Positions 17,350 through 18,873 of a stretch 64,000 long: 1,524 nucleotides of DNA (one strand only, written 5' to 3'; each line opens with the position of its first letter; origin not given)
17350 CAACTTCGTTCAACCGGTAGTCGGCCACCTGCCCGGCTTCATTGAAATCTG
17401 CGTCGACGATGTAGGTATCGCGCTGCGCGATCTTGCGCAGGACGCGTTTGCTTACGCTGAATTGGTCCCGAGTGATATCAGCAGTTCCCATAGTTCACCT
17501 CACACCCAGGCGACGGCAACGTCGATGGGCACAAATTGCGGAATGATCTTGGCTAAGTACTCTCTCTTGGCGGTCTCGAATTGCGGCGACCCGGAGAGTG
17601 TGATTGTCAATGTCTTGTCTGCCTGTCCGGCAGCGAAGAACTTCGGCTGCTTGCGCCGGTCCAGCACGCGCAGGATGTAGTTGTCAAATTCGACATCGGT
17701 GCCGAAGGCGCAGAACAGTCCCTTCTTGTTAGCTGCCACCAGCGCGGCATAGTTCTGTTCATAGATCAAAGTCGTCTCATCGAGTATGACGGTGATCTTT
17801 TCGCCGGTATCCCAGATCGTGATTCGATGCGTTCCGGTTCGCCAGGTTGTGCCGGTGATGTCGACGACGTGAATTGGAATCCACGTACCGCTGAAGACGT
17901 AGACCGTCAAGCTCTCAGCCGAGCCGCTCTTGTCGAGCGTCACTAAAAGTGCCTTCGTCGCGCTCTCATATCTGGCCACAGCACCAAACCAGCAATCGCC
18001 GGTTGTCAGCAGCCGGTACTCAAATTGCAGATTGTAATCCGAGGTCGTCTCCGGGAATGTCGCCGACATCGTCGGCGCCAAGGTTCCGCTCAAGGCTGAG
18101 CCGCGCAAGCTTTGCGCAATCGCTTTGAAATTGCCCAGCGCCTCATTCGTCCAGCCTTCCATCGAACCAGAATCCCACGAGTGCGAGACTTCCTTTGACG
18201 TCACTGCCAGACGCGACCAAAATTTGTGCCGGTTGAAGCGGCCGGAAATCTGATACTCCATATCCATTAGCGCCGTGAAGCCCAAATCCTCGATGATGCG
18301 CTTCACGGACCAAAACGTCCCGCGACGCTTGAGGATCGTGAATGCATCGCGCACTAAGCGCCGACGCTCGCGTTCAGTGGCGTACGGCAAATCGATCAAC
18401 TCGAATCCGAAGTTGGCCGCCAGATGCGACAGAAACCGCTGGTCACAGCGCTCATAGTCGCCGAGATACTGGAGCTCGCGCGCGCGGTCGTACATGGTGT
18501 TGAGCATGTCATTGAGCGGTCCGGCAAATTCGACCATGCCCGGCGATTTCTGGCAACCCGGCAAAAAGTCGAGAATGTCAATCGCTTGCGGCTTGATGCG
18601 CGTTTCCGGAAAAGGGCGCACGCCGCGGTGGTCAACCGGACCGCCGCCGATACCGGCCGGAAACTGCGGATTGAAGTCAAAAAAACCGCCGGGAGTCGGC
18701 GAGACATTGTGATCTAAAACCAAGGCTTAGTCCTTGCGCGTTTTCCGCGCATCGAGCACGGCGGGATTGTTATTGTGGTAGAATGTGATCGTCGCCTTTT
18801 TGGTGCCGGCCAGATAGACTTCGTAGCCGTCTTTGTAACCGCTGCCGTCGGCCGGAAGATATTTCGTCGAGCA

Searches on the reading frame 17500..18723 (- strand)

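Call 7: search_protein_families(library=pfam, proteins=[window:17500-18723:-], max_evalue=0.01)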
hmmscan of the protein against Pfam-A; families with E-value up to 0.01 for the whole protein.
window:17500-18723:- (407 aa): 1 family
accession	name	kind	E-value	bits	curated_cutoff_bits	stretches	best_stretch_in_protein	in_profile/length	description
PF09684.15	Tail_P2_I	-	2.7e-11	43.9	20.6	1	73-175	15-116/139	Phage tail protein (Tail_P2_I)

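Call 9: search_protein_families(library=phrogs, proteins=[window:17500-18723:-], max_evalue=0.001)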
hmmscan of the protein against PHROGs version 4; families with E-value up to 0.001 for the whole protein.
window:17500-18723:- (407 aa): 2 families
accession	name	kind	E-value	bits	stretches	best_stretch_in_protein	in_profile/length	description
phrog_48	-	tail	9.8e-12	45.6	1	89-152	48-110/478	tail protein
phrog_5726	-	tail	5.4e-09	37.2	1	89-161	41-117/249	tail protein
